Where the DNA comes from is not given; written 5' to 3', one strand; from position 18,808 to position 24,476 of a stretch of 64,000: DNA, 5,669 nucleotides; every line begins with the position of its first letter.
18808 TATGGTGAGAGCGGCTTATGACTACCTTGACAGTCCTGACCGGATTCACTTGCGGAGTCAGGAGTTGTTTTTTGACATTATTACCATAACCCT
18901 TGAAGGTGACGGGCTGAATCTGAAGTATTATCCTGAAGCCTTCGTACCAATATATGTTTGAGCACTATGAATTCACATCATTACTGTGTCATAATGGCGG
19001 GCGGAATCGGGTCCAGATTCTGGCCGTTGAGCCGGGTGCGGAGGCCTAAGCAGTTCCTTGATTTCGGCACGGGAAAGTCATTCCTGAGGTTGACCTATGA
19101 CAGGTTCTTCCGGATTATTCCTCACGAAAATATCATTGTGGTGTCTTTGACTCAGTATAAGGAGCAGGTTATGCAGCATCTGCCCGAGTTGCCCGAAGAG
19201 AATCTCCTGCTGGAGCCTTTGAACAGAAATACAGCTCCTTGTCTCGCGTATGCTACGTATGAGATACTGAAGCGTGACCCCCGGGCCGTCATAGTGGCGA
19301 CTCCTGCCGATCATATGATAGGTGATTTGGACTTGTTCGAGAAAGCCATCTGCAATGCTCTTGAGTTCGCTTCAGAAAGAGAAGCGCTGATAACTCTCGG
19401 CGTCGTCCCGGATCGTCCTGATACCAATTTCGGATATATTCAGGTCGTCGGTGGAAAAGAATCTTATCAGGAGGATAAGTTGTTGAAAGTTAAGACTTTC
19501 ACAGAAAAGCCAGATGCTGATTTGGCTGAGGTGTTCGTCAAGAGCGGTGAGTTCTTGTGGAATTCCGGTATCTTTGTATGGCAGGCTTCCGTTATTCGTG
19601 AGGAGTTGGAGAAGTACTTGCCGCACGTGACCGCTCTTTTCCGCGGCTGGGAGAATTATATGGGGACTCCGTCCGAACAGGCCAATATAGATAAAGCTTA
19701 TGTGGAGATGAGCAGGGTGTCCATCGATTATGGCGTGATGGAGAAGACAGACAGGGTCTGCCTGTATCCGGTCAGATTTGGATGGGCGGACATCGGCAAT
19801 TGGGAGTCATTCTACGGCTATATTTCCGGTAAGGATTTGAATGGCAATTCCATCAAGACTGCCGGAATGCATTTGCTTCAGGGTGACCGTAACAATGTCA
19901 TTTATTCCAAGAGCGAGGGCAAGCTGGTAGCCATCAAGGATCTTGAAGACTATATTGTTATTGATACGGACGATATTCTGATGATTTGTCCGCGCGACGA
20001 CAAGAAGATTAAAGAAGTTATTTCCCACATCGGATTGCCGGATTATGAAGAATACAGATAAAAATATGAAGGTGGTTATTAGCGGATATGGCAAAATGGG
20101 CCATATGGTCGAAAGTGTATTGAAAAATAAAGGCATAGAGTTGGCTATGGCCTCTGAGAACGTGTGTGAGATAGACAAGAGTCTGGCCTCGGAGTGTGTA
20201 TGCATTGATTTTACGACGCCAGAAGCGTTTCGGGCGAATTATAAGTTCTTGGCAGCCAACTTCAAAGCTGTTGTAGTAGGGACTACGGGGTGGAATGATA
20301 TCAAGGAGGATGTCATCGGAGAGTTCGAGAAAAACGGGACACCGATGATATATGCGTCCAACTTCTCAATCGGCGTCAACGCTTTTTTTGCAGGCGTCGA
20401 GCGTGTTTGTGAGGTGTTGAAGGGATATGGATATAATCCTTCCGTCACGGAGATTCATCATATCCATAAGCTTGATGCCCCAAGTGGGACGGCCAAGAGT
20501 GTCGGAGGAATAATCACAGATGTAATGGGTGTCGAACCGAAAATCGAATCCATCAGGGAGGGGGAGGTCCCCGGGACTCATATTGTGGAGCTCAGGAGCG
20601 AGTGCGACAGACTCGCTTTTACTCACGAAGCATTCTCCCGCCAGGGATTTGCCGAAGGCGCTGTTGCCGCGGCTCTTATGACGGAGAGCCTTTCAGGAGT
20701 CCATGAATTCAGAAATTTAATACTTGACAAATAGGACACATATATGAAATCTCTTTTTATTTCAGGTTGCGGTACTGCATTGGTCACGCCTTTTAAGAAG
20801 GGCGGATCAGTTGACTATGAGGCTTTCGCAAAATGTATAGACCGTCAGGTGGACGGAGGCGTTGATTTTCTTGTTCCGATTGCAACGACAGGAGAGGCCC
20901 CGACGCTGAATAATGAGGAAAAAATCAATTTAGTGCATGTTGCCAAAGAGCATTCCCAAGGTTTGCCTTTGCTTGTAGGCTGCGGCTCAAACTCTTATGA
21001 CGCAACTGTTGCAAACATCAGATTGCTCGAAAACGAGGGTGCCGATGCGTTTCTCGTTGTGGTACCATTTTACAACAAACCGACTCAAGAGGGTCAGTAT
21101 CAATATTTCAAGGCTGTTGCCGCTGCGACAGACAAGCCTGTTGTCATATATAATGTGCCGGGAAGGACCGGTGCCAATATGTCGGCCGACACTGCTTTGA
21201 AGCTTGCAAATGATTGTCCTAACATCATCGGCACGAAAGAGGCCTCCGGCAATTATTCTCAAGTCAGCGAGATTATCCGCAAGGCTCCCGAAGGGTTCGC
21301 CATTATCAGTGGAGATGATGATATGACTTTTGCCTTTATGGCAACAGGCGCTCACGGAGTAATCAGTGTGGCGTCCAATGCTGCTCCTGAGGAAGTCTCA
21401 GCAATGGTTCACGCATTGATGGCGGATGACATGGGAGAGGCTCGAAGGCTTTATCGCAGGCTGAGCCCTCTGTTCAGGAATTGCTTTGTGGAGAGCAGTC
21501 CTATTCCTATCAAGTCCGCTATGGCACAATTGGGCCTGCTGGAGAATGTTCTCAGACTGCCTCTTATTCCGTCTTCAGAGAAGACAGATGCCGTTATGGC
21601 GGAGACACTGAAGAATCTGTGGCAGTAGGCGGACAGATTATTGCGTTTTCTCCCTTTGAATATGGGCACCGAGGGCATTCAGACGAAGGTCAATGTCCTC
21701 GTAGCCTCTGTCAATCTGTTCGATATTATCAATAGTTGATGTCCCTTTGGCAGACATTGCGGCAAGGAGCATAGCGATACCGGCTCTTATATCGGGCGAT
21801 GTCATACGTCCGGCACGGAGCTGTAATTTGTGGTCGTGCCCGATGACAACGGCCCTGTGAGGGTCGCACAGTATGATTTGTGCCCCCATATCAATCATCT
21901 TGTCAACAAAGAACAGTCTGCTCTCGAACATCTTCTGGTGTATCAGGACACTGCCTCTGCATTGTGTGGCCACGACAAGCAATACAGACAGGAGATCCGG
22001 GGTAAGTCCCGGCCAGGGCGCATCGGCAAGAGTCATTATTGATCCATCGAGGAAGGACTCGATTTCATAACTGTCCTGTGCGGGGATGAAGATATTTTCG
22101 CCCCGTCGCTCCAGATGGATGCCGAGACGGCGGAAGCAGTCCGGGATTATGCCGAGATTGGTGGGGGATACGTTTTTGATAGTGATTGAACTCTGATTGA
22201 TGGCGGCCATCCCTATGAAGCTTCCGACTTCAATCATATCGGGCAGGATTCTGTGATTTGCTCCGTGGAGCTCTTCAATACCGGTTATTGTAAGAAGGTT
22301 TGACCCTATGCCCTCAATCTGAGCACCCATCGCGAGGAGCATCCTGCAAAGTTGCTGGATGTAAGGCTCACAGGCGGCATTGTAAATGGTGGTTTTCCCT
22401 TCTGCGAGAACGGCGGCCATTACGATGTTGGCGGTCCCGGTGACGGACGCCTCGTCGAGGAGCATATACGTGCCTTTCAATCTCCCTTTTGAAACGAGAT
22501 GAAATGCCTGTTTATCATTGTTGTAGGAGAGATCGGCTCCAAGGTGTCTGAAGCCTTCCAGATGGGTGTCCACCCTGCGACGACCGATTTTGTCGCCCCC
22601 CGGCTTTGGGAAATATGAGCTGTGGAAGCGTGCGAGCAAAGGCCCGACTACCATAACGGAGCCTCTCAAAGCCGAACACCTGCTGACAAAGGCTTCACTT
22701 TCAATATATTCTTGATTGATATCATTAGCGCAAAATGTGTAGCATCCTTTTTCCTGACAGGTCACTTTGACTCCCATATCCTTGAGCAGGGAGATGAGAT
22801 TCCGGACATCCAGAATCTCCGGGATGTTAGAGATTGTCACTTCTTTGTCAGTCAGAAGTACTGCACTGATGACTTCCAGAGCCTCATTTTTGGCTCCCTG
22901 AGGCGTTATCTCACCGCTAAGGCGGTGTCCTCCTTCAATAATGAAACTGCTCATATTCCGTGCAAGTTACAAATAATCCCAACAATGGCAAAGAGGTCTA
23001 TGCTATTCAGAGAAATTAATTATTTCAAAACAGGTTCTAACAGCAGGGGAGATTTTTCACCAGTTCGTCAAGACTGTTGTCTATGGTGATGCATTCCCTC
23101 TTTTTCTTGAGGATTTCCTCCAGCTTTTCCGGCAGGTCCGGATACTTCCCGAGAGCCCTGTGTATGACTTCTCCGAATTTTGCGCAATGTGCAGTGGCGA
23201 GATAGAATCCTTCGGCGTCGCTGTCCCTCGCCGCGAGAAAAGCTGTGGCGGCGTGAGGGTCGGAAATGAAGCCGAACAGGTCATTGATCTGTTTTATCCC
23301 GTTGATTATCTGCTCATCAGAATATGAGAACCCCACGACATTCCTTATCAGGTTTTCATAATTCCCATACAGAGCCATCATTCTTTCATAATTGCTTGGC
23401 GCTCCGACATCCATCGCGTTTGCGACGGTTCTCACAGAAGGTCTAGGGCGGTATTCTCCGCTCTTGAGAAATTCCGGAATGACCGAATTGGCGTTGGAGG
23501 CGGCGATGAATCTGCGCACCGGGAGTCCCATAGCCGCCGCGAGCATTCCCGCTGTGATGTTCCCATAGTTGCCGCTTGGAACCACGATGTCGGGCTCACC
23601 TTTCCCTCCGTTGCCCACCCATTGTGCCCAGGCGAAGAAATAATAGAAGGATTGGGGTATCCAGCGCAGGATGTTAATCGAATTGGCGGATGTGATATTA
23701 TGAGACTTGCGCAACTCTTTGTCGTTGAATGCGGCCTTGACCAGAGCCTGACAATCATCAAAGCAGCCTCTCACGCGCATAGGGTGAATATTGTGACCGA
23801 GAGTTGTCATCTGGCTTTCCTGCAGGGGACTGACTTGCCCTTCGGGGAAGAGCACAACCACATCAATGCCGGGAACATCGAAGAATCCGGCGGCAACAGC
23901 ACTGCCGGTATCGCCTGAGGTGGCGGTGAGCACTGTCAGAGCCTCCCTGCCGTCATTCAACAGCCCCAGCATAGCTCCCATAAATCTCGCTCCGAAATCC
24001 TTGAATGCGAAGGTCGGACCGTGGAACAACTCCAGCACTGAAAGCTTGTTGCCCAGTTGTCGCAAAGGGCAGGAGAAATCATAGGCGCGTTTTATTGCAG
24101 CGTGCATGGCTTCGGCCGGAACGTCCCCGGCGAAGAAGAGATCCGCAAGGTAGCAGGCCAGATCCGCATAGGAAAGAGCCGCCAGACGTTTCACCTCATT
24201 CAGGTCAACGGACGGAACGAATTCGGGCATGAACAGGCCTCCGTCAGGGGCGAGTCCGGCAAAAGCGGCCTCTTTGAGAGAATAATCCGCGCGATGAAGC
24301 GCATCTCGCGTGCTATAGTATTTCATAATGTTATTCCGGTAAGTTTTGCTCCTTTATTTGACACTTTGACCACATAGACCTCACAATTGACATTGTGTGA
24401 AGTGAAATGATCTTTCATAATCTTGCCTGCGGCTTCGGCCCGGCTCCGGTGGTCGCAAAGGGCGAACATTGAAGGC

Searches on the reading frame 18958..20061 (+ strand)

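Call 3: search_protein_families(library=ncbifam, proteins=[window:18958-20061:+])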
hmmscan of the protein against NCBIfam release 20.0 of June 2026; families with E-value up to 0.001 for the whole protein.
window:18958-20061:+ (367 aa): 8 families
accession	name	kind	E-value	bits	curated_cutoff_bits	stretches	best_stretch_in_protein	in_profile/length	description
TIGR01479.1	GMP_PMI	equivalog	6.2e-75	252.8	372.95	1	10-360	3-347/467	mannose-1-phosphate guanylyltransferase/mannose-6-phosphate isomerase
NF012004.0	PRK15460.1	equivalog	9.7e-62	209.2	859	1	6-358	4-355/478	mannose-1-phosphate guanyltransferase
TIGR03992.1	Arch_glmU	subfamily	1.4e-05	24.1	292.1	1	9-211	2-178/393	bifunctional sugar-1-phosphate nucleotidylyltransferase/acetyltransferase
NF001183.0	PRK00155.1-3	subfamily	1.6e-05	24.3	166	1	9-72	3-62/237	D-ribitol-5-phosphate cytidylyltransferase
TIGR02091.1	glgC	equivalog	0.00015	20.9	424.9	0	127-219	125-209/364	glucose-1-phosphate adenylyltransferase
NF011106.0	PRK14533.1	equivalog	0.0002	21.2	128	1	306-342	54-87/91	co-chaperonin GroES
NF001947.0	PRK00725.1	subfamily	0.00032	19.6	470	0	137-219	152-226/426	glucose-1-phosphate adenylyltransferase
NF002023.0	PRK00844.1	subfamily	0.00063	18.7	458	0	8-73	7-68/408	glucose-1-phosphate adenylyltransferase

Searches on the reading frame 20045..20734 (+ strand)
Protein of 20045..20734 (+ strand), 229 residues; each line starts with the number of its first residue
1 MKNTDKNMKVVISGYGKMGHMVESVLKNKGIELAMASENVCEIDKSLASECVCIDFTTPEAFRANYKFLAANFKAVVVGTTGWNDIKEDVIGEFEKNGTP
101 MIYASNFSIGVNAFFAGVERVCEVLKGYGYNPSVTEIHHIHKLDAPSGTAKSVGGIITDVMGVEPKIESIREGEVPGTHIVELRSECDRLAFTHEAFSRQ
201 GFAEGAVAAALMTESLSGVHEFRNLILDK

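Call 3: search_protein_families(library=ncbifam, proteins=[window:20045-20734:+])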
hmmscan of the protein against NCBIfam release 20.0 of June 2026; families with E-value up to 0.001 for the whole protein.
window:20045-20734:+ (229 aa): 2 families
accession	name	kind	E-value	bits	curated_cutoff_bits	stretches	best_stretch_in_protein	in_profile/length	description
TIGR00036.1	dapB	equivalog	1.4e-36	126.4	122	2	52-162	75-184/270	4-hydroxy-tetrahydrodipicolinate reductase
TIGR02130.1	dapB_plant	equivalog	6.9e-11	41.7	294.55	1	29-171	47-189/275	dihydrodipicolinate reductase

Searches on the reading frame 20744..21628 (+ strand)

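Call 3: search_protein_families(library=ncbifam, proteins=[window:20744-21628:+])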
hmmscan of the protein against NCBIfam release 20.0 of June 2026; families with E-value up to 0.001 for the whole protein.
window:20744-21628:+ (294 aa): 7 families
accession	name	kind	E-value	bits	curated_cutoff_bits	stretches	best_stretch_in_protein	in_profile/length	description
TIGR00674.1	dapA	equivalog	1.2e-94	316.3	206.15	1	11-291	4-285/286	4-hydroxy-tetrahydrodipicolinate synthase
TIGR02313.1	HpaI-NOT-DapA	exception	1.1e-65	221.4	396.7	1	9-288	4-285/294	2,4-dihydroxyhept-2-ene-1,7-dioic acid aldolase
NF003164.0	PRK04147.1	equivalog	2e-32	112.7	281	1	8-291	6-289/294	N-acetylneuraminate lyase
NF002958.0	PRK03620.1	subfamily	1.1e-30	106.5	278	1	14-282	19-289/307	5-dehydro-4-deoxyglucarate dehydratase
TIGR03249.1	KdgD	equivalog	1.4e-28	99.9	373.95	1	11-291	14-297/299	5-dehydro-4-deoxyglucarate dehydratase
NF040954.1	Arch_KDGaldase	equivalog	1.5e-27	96.7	390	1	13-240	7-228/288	bifunctional 2-dehydro-3-deoxy-phosphogluconate/2-dehydro-3-deoxy-6-phosphogalactonate aldolase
TIGR00683.1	nanA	equivalog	2.8e-25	89.2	382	1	8-248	3-243/293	N-acetylneuraminate lyase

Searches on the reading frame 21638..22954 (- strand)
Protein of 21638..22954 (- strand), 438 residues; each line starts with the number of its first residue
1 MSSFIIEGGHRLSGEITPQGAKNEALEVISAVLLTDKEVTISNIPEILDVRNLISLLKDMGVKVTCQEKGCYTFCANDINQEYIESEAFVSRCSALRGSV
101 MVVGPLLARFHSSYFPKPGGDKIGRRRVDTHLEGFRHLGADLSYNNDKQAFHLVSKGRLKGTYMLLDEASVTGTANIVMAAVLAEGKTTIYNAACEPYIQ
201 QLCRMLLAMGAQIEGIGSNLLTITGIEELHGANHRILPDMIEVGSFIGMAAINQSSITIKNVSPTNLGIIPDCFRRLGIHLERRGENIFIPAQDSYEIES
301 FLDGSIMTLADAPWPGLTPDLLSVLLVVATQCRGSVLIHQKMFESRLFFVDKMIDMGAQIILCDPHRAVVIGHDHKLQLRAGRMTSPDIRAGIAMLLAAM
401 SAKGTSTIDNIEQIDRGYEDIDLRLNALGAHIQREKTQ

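Call 3: search_protein_families(library=ncbifam, proteins=[window:21638-22954:-])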
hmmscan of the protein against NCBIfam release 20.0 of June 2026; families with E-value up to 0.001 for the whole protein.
window:21638-22954:- (438 aa): 5 families
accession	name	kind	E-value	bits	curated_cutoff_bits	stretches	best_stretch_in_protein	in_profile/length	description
NF006873.0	PRK09369.1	subfamily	6.9e-145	482.9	297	1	1-435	1-417/419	UDP-N-acetylglucosamine 1-carboxyvinyltransferase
TIGR01072.1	murA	equivalog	2.5e-130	435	392.7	1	1-434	1-416/416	UDP-N-acetylglucosamine 1-carboxyvinyltransferase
NF009470.0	PRK12830.1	equivalog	1.2e-97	327.3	552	1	1-436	1-416/417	UDP-N-acetylglucosamine 1-carboxyvinyltransferase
TIGR01356.1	aroA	equivalog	3.4e-14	52.5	287.25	1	14-300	1-282/415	3-phosphoshikimate 1-carboxyvinyltransferase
NF011381.1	PRK14806.1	equivalog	3.3e-13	48.8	902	1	3-433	303-731/733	bifunctional prephenate dehydrogenase/3-phosphoshikimate 1-carboxyvinyltransferase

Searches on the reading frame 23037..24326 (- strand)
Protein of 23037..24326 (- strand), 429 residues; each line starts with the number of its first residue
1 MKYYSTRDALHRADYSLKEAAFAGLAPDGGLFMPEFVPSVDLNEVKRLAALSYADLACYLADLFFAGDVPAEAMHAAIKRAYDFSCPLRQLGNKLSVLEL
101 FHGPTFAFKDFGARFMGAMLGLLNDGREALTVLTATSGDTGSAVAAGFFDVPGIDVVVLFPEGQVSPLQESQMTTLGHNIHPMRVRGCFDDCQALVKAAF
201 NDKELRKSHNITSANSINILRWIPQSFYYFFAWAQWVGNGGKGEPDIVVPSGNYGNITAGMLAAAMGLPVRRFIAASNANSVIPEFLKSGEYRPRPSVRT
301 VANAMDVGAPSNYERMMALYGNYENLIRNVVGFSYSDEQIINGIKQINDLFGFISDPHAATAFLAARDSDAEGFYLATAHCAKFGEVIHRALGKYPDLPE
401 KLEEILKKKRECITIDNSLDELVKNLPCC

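Call 3: search_protein_families(library=ncbifam, proteins=[window:23037-24326:-])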
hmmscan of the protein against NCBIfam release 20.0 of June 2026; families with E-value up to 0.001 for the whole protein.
window:23037-24326:- (429 aa): 1 family
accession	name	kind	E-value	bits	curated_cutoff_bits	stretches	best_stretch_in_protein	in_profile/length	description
TIGR00260.1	thrC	equivalog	5.2e-79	265.9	167.1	1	69-394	13-334/340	threonine synthase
